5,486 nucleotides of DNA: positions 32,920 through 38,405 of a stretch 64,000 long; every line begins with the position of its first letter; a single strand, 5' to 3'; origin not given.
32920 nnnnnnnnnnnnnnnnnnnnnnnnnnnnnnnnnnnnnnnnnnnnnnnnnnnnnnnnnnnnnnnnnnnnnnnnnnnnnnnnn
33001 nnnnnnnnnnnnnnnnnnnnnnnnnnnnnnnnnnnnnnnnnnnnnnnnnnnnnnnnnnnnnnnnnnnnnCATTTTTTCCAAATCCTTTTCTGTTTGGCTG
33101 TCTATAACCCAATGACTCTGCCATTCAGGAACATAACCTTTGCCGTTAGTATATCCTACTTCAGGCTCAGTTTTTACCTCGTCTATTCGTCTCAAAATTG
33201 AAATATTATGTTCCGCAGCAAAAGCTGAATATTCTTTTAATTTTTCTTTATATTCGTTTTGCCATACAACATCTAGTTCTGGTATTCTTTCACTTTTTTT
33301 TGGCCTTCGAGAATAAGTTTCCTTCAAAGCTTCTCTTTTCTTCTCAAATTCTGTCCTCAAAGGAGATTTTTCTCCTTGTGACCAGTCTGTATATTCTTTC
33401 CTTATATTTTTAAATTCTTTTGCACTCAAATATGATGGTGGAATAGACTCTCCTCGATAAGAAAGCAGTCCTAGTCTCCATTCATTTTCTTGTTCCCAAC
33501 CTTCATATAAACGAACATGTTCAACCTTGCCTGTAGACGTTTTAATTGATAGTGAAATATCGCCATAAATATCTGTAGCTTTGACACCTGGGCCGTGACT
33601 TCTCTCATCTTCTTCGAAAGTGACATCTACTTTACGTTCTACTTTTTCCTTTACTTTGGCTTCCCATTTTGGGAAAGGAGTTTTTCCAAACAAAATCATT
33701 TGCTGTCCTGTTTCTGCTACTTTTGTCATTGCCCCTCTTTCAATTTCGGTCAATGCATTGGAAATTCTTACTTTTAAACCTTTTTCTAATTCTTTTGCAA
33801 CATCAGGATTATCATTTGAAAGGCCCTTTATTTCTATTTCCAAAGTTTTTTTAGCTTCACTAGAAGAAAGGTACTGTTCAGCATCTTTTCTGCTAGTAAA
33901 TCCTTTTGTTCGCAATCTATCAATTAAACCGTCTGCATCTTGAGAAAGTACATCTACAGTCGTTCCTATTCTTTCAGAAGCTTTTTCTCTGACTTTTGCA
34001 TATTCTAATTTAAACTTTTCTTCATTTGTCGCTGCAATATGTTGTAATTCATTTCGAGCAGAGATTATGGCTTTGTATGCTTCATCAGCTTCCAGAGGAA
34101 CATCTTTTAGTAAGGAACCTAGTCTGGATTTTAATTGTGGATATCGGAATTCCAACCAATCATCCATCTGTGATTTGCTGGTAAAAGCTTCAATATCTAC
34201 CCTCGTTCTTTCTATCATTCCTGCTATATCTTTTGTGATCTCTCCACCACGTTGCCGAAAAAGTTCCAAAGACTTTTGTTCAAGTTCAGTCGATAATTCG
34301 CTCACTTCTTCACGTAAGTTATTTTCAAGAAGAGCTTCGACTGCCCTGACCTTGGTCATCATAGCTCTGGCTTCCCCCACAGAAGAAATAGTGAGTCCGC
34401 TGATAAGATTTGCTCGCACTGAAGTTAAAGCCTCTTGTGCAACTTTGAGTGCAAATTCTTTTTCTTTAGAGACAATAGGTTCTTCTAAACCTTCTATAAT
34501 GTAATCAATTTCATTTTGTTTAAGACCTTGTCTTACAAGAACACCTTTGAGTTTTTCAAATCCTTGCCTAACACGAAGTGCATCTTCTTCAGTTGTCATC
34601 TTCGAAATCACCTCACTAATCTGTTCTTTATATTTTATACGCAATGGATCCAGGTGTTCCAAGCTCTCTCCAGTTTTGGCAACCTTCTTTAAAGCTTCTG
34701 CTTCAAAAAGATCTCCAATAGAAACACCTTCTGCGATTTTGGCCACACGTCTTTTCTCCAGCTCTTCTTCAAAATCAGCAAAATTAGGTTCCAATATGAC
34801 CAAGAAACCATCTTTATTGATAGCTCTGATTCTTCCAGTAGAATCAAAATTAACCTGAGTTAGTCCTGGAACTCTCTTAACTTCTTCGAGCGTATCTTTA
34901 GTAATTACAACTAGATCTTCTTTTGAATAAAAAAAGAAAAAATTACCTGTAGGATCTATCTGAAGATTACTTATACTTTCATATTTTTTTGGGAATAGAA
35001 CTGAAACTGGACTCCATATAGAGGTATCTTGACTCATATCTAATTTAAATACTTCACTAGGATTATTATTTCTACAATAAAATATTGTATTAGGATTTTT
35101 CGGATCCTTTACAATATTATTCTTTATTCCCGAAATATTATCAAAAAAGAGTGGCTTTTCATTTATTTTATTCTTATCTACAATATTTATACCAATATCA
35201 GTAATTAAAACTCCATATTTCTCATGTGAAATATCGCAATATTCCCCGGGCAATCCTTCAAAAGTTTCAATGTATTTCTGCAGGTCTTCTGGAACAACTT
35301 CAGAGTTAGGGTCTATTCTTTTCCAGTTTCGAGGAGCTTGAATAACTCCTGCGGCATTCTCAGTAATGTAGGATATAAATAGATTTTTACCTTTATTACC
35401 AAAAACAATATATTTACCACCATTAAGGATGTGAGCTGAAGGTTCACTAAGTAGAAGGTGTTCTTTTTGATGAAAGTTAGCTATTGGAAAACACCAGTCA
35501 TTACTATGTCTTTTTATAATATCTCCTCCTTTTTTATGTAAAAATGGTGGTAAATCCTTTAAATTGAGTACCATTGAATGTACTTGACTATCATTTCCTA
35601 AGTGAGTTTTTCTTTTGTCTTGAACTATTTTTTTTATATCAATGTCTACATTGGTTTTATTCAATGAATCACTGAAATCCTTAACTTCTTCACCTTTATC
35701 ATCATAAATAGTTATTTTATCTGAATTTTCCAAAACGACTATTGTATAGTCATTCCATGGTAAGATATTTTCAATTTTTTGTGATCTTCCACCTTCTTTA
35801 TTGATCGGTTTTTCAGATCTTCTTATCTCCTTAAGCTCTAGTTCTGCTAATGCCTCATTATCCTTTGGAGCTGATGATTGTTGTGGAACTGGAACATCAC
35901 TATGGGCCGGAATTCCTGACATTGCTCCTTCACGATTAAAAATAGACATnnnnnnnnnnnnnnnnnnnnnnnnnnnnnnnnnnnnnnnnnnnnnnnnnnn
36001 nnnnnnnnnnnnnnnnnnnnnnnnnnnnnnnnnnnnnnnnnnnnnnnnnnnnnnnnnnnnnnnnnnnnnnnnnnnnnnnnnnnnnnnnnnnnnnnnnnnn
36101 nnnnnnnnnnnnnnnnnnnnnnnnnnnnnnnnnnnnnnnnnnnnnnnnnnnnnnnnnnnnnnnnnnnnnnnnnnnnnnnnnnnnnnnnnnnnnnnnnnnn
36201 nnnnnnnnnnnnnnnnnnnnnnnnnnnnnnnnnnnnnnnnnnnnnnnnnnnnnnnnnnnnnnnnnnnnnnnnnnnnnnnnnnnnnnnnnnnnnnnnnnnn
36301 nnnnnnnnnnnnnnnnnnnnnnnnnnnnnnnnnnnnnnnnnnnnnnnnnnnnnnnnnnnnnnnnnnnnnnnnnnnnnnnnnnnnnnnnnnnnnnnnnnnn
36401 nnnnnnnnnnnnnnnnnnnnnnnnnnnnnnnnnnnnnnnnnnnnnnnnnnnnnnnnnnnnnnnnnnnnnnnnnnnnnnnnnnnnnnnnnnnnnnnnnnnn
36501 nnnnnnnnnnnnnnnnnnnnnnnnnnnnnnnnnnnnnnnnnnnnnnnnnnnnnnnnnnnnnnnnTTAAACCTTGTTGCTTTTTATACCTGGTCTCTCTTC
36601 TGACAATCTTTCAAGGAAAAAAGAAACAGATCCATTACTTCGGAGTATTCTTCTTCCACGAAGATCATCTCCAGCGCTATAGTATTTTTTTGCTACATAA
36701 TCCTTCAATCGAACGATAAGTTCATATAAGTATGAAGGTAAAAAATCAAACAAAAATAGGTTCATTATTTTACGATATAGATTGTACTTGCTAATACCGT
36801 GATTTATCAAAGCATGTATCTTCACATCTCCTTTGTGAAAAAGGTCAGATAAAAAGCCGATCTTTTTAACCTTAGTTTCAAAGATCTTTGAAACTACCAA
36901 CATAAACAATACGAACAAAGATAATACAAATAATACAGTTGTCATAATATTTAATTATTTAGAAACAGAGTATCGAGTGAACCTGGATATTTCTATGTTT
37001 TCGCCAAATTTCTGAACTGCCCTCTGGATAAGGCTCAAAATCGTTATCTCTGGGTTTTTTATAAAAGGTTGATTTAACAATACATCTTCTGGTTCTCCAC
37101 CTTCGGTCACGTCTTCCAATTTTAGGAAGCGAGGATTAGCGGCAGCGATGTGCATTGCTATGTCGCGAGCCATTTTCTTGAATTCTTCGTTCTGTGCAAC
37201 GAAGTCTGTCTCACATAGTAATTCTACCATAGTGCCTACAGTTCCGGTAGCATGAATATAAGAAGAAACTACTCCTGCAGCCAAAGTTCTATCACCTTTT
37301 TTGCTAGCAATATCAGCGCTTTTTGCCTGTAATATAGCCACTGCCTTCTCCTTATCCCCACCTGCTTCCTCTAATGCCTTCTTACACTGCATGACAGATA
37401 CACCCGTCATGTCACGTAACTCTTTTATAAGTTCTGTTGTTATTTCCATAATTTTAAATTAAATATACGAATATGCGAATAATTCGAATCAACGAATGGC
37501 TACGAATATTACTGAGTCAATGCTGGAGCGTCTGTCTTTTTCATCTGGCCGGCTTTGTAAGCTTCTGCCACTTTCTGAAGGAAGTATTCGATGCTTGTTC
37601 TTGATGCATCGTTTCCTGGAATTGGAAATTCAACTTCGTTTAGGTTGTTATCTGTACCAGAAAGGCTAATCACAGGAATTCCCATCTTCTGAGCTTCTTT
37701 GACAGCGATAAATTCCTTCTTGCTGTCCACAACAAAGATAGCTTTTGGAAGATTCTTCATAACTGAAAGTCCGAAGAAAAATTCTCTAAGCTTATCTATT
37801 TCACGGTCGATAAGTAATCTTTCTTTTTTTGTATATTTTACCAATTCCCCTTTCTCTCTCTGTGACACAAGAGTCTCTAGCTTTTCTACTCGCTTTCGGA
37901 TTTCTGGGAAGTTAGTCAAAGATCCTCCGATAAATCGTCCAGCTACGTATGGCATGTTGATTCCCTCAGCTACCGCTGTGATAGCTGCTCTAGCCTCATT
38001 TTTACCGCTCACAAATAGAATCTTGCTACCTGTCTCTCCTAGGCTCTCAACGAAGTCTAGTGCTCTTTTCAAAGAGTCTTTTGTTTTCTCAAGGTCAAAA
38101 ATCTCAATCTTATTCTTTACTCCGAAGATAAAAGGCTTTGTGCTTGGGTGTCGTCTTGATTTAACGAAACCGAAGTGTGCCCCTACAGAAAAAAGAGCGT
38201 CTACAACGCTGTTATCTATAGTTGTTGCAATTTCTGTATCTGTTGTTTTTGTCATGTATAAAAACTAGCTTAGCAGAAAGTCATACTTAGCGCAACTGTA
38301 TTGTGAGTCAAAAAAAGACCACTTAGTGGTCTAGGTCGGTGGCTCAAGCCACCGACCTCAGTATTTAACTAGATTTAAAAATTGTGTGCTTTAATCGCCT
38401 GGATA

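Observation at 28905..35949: Giant AAA+ ATPase plus transglutaminase-like/vWA protein operon downstream of tRNA-Thr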

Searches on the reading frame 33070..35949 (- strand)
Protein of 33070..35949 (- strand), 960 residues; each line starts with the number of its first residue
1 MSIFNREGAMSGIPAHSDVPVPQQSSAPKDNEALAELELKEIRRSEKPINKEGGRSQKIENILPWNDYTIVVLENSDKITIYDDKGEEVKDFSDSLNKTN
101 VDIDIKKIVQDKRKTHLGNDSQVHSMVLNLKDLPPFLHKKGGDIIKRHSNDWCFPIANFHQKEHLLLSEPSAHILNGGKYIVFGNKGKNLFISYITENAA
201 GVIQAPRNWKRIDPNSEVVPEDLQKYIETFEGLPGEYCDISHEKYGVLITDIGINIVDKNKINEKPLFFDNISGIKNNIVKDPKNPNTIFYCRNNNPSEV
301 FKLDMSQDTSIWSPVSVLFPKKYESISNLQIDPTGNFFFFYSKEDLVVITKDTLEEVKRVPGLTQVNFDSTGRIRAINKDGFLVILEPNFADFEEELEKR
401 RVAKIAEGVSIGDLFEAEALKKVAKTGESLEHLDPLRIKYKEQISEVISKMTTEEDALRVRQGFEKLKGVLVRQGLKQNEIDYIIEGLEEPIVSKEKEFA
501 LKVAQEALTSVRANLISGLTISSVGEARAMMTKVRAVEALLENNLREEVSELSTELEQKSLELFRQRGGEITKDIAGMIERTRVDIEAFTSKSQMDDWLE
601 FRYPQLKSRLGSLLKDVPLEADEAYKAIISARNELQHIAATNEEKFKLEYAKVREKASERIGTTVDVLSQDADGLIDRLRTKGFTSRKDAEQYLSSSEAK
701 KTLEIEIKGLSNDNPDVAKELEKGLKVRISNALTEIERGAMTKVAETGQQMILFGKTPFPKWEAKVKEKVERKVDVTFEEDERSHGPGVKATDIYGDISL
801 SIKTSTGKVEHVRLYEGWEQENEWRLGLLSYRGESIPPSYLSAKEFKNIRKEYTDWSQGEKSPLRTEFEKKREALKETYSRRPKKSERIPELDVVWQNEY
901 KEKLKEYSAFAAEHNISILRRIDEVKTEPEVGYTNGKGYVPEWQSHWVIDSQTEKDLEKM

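Call 41: predict_structure(alignment_id=A3)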
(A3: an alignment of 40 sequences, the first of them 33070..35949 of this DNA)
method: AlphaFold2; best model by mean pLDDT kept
length: 960 residues; sequences in the alignment: 40
mean_pLDDT: 79.5   pTM: 0.42
mean pLDDT of the five models: 79.5, 78.5, 76.3, 76.0, 75.0
residues with pLDDT >= 90: 206; 70-90: 595; 50-70: 74; < 50: 85
segments of 3 or more residues with pLDDT < 50: 1-32, 405-428, 762-769, 931-949
pLDDT, mean of each block of 10 residues (from residue 1): 30 29 29 67 91 81 91 87 90 80 85 85 81 82 76 76 77 85 79 89 89 79 83 76 79 85 85 86 88 88 87 86 88 90 90 87 88 91 91 74 49 40 47 74 79 76 78 74 80 86 89 86 84 86 88 90 85 90 89 89 92 84 88 92 86 79 85 87 82 88 89 82 86 73 58 59 43 84 85 91 78 87 87 80 92 90 92 91 84 89 89 90 78 40 43 54
secondary structure, 60 per line:
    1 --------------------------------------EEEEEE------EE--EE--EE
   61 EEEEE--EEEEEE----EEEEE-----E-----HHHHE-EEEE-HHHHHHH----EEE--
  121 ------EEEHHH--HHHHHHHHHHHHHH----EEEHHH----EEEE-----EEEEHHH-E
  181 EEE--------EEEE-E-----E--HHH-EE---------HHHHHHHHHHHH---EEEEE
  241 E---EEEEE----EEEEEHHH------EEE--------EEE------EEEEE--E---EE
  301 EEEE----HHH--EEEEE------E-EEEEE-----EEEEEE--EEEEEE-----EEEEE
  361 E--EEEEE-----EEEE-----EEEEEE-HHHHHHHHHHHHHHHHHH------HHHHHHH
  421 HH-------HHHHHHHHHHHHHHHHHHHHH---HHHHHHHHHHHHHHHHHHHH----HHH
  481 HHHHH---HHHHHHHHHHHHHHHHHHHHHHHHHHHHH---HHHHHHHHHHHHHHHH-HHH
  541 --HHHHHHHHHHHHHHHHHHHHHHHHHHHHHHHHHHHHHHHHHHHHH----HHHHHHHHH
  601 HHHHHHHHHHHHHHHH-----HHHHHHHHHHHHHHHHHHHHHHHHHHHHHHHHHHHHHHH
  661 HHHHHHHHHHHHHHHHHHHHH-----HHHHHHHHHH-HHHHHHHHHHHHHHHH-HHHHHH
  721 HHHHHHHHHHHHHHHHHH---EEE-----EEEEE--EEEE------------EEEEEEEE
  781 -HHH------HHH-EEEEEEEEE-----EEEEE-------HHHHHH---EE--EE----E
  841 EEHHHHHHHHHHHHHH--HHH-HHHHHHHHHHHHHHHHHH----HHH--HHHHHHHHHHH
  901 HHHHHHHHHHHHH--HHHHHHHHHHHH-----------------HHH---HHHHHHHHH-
elements in order (helices of 4 or more, strands of 3 or more residues): E39-44 E59-65 E68-73 E78-82 H94-97 E100-103 H105-111 E116-118 E127-129 H135-148 E153-155 E163-166 E172-175 E180-183 E192-195 H221-232 E236-241 E245-249 E254-258 E268-270 E279-281 E288-292 E299-304 E314-318 E327-331 E337-342 E345-350 E356-361 E364-368 E374-377 E383-388 H390-407 H414-422 H430-450 H454-473 H478-485 H489-517 H521-536 H543-587 H592-616 H622-681 H687-696 H698-713 H715-738 E742-744 E750-754 E757-760 E773-780 E795-803 E809-813 H821-826 E840-842 H843-856 H863-880 H890-913 H916-927 H951-959

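Call 44: fold_search(model_id=the predicted structure, library=pdb)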
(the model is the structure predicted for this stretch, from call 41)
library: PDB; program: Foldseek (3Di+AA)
matches with E <= 10: 992; with E <= 0.001: 302
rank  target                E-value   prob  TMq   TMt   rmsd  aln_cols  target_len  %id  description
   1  6rxt_UL               1.5e-08  1.00  0.19  0.23  31.8       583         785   10  Cryo-EM structure of the 90S pre-ribosome (Kre33-Noc4) from Chaetomium thermophilum, state A (released 2019-08-14)
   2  6zqa_UL               3.2e-08  1.00  0.19  0.22  33.9       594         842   12  Cryo-EM structure of the 90S pre-ribosome from Saccharomyces cerevisiae, state A (Poly-Ala) (released 2020-09-23)
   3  6zqf_UL               9.5e-08  1.00  0.19  0.23  31.9       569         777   11  Cryo-EM structure of the 90S pre-ribosome from Saccharomyces cerevisiae, state Dis-B (Poly-Ala) (released 2020-09-23)
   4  8fgw_B                1.8e-07  1.00  0.15  0.13  45.9       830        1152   10  Human IFT-A complex structures provide molecular insights into ciliary transport (released 2023-02-22)
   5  9n6v_LQ               3.3e-07  1.00  0.19  0.22  28.9       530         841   11  SSU processome maturation and disassembly, State A (released 2025-11-05)
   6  6zqe_UL               3.6e-07  1.00  0.18  0.21  31.1       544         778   10  Cryo-EM structure of the 90S pre-ribosome from Saccharomyces cerevisiae, state Dis-A (Poly-Ala) (released 2020-09-23)
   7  7mq8_LS               4.1e-07  1.00  0.19  0.36  13.6       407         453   10  Cryo-EM structure of the human SSU processome, state pre-A1 (released 2021-09-22)
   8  7fik_j                6.0e-07  1.00  0.18  0.17  35.0       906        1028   10  The cryo-EM structure of the CR subunit from X. laevis NPC (released 2022-11-09)
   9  7d4i_AF               6.3e-07  1.00  0.19  0.34  26.8       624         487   12  Cryo-EM structure of 90S small ribosomal precursors complex with the DEAH-box RNA helicase Dhr1 (State F) (released 2021-10-06)
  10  9n73_LR               7.3e-07  1.00  0.15  0.18  30.0       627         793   10  SSU processome maturation and disassembly, State G (released 2025-10-29)
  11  9l4j_B                8.8e-07  1.00  0.20  0.49  12.6       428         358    9  Structure of mouse SCMCcore complex contain ZBED3 (released 2025-10-01)
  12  8glv_Cq               1.8e-06  1.00  0.20  0.18  145.6       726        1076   11  96-nm repeat unit of doublet microtubules from Chlamydomonas reinhardtii flagella (released 2023-05-31)
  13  8fky_SS               2.1e-06  1.00  0.20  0.28  12.3       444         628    9  Human nucleolar pre-60S ribosomal subunit (State F) (released 2023-07-12)
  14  8bbe_E                2.1e-06  1.00  0.17  0.15  26.9       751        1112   11  Structure of the IFT-A complex; IFT-A2 module (released 2022-12-21)
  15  9lvj_A                2.1e-06  1.00  0.12  0.15  28.2       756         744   11  Cryo-EM structure of Sestrin2 bound human GATOR2 complex (released 2025-08-13)
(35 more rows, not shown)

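Call 73: search_protein_representatives(protein=window:33070-35949:-)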
Query: 960 residues. Proteins with E-value up to 0.001 (for the whole library): 126; up to 1e-10: 113; up to 1e-30: 86. The best 126 are listed.
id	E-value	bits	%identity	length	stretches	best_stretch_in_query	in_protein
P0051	0.0e+00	1185.8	57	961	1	29-960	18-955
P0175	0.0e+00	1035.8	53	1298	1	26-960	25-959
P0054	8.6e-261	884.2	58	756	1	19-760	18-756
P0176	2.9e-253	859.3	48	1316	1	19-960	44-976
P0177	1.1e-213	728.3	41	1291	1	31-959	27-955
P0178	1.0e-196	672.2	39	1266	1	28-960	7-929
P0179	2.3e-194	664.4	38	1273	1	30-960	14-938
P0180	4.2e-186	637.0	37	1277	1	28-958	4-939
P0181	1.3e-179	615.5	38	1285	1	27-960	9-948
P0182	2.4e-178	611.4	35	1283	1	2-960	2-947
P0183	8.3e-177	606.3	38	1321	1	12-960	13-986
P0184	3.2e-173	594.4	36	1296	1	21-960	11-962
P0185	9.7e-172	589.5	37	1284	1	52-960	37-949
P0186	6.2e-166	570.3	36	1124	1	34-960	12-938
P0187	2.0e-161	555.3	36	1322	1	54-960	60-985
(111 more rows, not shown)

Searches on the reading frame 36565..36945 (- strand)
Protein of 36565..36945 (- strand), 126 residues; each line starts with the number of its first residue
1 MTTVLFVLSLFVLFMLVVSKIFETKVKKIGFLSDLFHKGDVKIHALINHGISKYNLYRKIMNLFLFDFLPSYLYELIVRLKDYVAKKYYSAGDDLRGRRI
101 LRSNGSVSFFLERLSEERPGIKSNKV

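Call 10: search_protein_families(library=pfam, proteins=[window:36565-36945:-], max_evalue=0.001)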
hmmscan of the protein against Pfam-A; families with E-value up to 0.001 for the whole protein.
window:36565-36945:- (126 aa): 0 families

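Call 86: search_protein_families(library=pfam, proteins=[window:36565-36945:-], max_evalue=1)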
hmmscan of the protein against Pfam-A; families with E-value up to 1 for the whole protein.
window:36565-36945:- (126 aa): 1 family
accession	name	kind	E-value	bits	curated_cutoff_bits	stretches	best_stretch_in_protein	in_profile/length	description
PF17062.10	Osw5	-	0.02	15.4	30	1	4-38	14-48/70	Outer spore wall 5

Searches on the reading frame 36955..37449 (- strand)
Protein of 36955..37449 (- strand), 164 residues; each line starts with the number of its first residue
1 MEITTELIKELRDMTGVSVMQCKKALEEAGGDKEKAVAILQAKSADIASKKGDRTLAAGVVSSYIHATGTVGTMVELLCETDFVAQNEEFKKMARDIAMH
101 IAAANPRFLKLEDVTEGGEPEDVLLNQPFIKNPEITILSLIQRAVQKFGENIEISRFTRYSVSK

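Call 10: search_protein_families(library=pfam, proteins=[window:36955-37449:-], max_evalue=0.001)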
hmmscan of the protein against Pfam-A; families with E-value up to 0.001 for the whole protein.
window:36955-37449:- (164 aa): 3 families
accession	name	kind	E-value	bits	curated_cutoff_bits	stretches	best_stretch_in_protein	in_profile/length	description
PF00889.24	EF_TS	-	2.6e-17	63.5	27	1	57-116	78-129/204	Elongation factor TS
PF25025.1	EF-Ts_N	-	9.2e-05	22.8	33.2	1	5-42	14-52/60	Elongation factor Ts, mitochondrial, N-terminal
PF22566.2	UBA_8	-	0.00022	21.3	26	1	5-40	4-39/46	UBA-like domain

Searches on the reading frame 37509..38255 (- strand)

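Call 10: search_protein_families(library=pfam, proteins=[window:37509-38255:-], max_evalue=0.001)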
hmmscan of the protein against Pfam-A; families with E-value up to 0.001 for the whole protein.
window:37509-38255:- (248 aa): 1 family
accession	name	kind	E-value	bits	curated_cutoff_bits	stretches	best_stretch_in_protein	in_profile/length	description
PF00318.25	Ribosomal_S2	-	2.7e-64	216.8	26.1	1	21-236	1-216/216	Ribosomal protein S2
